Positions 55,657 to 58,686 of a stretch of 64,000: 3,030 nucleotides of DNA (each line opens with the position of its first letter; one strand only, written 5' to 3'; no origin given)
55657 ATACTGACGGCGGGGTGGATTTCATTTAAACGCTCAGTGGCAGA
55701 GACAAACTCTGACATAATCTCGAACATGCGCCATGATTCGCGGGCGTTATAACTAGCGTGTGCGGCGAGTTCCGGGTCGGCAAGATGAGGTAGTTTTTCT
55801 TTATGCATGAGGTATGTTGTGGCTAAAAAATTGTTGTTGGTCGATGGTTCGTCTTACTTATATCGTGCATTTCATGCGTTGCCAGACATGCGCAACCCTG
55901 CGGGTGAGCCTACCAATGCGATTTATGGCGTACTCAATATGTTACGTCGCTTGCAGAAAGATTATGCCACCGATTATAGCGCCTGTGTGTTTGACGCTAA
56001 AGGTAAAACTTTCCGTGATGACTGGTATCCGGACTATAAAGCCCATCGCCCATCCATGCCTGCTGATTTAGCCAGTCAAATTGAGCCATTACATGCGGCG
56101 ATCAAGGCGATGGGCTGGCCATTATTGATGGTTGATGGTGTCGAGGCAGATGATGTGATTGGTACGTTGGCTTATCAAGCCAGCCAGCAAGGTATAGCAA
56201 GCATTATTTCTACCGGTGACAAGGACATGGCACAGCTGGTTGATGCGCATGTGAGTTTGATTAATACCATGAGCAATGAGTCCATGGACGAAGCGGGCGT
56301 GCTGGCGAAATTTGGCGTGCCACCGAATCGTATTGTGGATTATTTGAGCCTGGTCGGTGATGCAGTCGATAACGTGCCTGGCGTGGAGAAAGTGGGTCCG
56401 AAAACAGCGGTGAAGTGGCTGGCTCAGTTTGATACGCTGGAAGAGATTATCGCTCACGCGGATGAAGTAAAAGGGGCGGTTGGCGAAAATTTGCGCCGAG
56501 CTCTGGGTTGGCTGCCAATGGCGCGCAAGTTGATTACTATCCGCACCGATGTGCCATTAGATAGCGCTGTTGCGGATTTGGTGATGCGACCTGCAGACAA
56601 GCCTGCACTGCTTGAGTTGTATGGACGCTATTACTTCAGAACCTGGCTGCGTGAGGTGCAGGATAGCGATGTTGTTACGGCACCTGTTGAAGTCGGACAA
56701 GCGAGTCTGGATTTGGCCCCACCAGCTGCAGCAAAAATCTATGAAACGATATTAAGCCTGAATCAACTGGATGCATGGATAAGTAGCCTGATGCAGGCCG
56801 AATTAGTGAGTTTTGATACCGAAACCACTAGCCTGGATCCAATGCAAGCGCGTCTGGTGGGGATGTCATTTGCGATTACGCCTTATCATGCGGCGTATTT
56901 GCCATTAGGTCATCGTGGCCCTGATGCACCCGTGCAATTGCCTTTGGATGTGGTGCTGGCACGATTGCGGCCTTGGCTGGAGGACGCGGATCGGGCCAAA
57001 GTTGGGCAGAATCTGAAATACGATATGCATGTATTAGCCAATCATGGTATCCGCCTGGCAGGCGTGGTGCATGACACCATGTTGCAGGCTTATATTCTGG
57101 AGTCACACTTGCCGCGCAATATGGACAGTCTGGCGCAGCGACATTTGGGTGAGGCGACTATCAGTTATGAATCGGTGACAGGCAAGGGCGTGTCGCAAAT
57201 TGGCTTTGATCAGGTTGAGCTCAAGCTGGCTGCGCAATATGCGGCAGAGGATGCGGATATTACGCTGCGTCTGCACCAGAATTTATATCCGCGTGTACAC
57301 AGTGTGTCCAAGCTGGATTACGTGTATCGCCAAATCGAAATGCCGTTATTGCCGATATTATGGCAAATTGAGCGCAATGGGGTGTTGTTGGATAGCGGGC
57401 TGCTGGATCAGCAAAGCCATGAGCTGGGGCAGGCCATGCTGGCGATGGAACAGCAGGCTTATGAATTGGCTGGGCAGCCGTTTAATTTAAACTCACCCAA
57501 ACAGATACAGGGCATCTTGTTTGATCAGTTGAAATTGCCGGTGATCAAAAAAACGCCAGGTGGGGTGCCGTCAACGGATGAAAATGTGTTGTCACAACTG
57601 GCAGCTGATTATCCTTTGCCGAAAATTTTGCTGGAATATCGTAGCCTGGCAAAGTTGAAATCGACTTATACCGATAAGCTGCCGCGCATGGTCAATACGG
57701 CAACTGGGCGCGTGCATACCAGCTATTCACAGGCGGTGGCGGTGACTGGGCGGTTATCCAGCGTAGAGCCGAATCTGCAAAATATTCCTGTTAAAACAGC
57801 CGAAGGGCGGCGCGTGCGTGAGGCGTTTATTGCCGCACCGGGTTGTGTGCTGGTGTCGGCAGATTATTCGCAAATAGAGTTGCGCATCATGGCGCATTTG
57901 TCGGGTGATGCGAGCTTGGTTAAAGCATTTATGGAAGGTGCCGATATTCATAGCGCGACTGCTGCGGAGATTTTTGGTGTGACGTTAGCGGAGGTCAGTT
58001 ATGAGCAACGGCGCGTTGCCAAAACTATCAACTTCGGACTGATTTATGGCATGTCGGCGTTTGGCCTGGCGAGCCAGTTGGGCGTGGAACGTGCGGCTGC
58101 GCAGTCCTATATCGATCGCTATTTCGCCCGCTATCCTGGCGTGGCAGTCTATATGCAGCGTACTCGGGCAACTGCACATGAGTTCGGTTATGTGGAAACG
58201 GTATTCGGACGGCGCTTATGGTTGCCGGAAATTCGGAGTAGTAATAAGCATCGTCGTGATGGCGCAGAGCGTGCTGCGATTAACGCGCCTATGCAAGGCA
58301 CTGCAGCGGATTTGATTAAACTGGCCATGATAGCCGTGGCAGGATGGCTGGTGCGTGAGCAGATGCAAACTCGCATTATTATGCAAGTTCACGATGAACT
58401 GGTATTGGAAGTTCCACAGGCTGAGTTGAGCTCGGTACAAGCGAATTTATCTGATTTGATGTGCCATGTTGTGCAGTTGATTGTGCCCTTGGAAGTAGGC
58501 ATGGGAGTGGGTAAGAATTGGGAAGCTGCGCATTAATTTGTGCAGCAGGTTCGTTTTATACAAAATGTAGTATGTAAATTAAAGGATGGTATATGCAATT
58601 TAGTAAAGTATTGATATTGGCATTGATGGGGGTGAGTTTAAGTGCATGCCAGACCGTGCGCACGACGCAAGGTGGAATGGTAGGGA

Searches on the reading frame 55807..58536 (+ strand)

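Call 8: search_protein_families(library=pfam, proteins=[window:55807-58536:+], max_evalue=0.001)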
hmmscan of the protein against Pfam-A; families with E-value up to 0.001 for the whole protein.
window:55807-58536:+ (909 aa): 5 families
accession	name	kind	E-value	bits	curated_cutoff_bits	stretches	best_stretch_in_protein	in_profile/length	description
PF00476.26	DNA_pol_A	-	1.7e-161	537.9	34.3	1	533-906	4-380/381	DNA polymerase family A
PF02739.22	5_3_exonuc_N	-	1.9e-57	194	34.3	1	8-170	1-164/164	5'-3' exonuclease, N-terminal resolvase-like domain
PF01612.26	DNA_pol_A_exo1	-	4.6e-33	114.9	23.6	1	312-496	1-171/173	3'-5' exonuclease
PF01367.25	5_3_exonuc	-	6e-30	104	40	1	171-265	1-96/97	5'-3' exonuclease, C-terminal SAM fold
PF22619.2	DNA_polI_exo1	-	2e-09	37.8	27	1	386-463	39-117/140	DNA polymerase I, ribonuclease H-like domain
